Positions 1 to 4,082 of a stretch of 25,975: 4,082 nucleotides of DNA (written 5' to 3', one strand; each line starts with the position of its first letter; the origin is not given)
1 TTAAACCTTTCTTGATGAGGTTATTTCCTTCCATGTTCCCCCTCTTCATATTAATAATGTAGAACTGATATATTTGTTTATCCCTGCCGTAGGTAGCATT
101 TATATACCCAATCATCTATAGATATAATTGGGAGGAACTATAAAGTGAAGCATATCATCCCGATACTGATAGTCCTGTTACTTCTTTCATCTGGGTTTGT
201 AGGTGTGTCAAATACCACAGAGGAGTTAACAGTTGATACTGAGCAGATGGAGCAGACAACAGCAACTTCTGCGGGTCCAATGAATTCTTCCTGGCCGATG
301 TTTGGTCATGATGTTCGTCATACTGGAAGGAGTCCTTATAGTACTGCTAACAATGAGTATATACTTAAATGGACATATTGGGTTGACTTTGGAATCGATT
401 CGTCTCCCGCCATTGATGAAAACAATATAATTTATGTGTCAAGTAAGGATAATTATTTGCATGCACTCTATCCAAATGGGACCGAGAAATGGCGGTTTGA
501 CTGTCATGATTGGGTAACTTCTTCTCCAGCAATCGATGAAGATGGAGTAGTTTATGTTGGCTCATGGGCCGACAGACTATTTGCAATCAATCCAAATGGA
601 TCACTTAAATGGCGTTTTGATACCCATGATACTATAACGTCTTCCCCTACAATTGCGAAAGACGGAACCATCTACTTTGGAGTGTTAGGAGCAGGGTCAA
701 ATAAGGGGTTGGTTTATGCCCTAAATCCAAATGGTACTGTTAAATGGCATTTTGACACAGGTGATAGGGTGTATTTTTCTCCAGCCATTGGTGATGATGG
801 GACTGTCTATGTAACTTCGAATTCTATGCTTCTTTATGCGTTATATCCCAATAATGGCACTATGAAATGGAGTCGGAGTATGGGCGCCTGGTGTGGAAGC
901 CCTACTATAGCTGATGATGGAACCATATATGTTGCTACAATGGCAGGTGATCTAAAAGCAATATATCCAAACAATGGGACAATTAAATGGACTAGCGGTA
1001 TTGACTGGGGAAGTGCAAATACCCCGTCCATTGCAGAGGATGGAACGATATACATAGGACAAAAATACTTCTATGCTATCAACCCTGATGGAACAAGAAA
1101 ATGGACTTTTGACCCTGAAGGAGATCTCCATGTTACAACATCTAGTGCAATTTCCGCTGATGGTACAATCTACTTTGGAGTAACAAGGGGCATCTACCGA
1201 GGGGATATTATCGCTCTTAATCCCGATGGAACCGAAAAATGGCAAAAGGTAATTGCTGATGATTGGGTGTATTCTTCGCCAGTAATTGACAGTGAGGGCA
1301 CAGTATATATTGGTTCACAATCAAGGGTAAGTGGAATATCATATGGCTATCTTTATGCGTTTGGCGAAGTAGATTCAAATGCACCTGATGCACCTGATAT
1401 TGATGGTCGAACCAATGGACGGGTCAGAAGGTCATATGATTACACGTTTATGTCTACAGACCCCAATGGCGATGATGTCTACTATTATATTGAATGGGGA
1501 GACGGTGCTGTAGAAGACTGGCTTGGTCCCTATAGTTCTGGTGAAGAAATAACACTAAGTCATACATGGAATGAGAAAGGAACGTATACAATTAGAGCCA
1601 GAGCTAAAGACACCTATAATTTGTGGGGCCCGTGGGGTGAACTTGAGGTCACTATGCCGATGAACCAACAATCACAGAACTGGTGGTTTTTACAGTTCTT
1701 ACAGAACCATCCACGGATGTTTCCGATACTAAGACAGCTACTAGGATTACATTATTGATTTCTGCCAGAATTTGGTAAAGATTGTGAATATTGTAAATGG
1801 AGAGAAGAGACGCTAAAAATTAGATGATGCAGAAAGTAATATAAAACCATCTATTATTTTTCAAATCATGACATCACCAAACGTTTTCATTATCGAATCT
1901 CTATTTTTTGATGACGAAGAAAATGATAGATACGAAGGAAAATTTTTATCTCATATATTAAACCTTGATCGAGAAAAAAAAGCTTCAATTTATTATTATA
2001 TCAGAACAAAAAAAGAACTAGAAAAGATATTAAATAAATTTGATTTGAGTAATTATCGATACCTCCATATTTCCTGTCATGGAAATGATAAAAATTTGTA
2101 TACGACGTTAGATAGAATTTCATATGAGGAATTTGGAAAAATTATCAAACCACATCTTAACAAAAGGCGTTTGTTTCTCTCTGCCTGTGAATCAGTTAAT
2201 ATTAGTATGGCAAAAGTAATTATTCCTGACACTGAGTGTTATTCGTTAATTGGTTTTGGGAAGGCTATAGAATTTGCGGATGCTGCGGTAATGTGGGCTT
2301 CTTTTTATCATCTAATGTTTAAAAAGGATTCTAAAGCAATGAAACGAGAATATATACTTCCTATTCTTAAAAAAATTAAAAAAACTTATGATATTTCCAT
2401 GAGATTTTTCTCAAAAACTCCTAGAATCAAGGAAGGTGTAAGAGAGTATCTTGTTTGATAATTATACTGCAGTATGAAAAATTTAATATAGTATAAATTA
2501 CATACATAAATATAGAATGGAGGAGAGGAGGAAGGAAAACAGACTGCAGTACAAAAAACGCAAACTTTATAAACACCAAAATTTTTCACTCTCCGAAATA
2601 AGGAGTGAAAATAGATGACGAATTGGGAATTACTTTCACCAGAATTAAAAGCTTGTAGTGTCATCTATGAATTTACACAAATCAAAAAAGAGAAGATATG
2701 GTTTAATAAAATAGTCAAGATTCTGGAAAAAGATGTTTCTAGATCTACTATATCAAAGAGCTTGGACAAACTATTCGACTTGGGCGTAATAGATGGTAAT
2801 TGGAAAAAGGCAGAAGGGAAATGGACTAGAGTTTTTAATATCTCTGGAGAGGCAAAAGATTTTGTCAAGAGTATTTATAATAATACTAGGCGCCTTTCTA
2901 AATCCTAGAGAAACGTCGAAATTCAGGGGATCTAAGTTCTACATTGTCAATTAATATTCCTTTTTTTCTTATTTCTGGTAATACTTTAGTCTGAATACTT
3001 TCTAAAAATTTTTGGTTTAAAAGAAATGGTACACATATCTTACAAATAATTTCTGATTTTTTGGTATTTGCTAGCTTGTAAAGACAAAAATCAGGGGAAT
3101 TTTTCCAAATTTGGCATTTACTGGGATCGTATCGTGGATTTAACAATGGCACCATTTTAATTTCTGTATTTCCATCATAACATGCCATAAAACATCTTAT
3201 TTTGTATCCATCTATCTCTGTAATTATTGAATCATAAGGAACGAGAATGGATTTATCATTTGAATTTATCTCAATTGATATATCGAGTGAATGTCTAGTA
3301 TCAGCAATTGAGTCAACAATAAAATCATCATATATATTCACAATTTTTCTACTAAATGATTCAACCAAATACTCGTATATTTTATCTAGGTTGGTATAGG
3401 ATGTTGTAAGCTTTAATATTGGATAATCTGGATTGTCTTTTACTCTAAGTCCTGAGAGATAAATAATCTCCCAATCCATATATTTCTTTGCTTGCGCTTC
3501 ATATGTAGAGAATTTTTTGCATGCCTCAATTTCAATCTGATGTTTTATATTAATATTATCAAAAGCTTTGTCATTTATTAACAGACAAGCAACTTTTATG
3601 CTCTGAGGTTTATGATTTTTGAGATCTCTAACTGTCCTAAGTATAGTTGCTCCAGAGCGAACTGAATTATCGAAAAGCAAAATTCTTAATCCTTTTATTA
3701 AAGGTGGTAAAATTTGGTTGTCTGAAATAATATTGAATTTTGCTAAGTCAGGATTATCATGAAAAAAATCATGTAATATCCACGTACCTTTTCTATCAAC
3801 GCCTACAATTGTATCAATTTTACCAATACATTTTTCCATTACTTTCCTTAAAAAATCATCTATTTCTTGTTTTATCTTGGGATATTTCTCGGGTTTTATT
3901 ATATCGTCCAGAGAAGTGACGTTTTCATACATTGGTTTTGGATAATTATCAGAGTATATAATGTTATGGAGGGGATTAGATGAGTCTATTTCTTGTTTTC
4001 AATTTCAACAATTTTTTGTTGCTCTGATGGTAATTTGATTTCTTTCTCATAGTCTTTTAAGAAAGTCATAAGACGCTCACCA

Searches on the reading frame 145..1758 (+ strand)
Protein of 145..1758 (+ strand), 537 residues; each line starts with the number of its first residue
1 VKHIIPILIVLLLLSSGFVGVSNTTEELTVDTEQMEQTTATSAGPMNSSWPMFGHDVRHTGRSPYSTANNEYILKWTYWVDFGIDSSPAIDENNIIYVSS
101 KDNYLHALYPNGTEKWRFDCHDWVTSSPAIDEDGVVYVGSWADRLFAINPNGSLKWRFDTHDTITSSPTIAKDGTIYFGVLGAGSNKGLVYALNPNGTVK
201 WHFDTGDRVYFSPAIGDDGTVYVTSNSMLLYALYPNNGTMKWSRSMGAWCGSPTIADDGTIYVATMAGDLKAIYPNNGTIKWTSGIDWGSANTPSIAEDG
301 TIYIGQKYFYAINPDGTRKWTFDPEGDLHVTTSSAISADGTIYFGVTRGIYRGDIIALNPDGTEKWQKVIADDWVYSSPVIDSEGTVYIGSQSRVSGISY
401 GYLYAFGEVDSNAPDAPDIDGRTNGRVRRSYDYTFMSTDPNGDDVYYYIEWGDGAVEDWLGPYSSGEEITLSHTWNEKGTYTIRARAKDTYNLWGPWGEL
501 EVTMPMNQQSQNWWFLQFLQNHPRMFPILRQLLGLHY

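Call 6: search_protein_families(library=pfam, proteins=[window:145-1758:+], max_evalue=0.01)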
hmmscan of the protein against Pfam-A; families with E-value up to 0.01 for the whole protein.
window:145-1758:+ (537 aa): 8 families
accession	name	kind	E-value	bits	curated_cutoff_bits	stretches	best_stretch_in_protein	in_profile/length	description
PF13570.13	Beta-prop_ACSF4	-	3.2e-37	129.1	133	2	184-382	67-264/329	Beta-alanine-activating enzyme, beta-propeller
PF13360.13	PQQ_2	-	4.4e-29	102.2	27.6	3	253-394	29-179/233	Outer membrane protein assembly factor BamB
PF25292.1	Beta-prop_CGLA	-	4.3e-06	26.9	26.8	0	185-224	51-91/316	Lambda-carrageenase beta-propeller domain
PF00801.26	PKD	-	4.2e-05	23.9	23.5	1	433-492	17-70/80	PKD domain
PF18911.6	PKD_4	-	0.00052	20.5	27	1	417-492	7-73/85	PKD domain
PF07494.17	Reg_prop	-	0.00085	19.7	20.4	0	130-141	12-23/24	Two component regulator propeller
PF07202.18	Tcp10_C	-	0.0054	16.8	36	0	195-209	10-24/35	T-complex protein 10 C-terminus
PF07495.19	Y_Y_Y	-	0.008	16.5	26.6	0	465-496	27-55/65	Y_Y_Y domain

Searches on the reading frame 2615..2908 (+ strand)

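Call 6: search_protein_families(library=pfam, proteins=[window:2615-2908:+], max_evalue=0.01)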
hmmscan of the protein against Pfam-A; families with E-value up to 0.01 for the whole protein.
window:2615-2908:+ (97 aa): 0 families

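Call 30: search_protein_families(library=ncbifam, proteins=[window:2615-2908:+], max_evalue=0.01)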
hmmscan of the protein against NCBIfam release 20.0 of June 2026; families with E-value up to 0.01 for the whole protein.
window:2615-2908:+ (97 aa): 4 families
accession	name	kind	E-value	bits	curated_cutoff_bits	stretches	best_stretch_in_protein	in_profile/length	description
NF053606.1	Sta1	subfamily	0.0014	18.7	80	1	24-67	31-72/100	Sta1 family transcriptional regulator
NF053755.1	MsvR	equivalog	0.0015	18.3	220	1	22-76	21-72/236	transcriptional factor MsvR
NF040939.2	trans_reg_lrs14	equivalog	0.0024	17.9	90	1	26-65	35-72/103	Lrs14 family HTH-type transcriptional regulator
NF053660.1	ORF80_fam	equivalog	0.0029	17.4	95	1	40-79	27-66/70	ORF80 family leucine zipper DNA-binding protein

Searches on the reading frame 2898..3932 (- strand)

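Call 6: search_protein_families(library=pfam, proteins=[window:2898-3932:-], max_evalue=0.01)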
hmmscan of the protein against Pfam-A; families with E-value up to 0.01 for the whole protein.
window:2898-3932:- (344 aa): 2 families
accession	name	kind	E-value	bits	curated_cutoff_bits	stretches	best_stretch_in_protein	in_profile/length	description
PF00156.33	Pribosyltran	-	2e-10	40.6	26.3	1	67-121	73-125/158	Phosphoribosyl transferase domain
PF14681.12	UPRTase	-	0.0055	16.6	27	1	75-131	114-172/206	Uracil phosphoribosyltransferase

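Call 30: search_protein_families(library=ncbifam, proteins=[window:2898-3932:-], max_evalue=0.01)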
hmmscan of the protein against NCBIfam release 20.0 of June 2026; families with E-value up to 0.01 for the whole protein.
window:2898-3932:- (344 aa): 3 families
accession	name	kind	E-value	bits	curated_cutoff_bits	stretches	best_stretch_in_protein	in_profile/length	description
NF002620.0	PRK02277.1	subfamily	0.0025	17.5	115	0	79-128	139-187/201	orotate phosphoribosyltransferase-like protein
TIGR01091.1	upp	equivalog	0.004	16.9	208.35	1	66-131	107-172/207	uracil phosphoribosyltransferase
TIGR01203.1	HGPRTase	equivalog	0.0055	16.5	150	1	79-120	83-124/167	hypoxanthine phosphoribosyltransferase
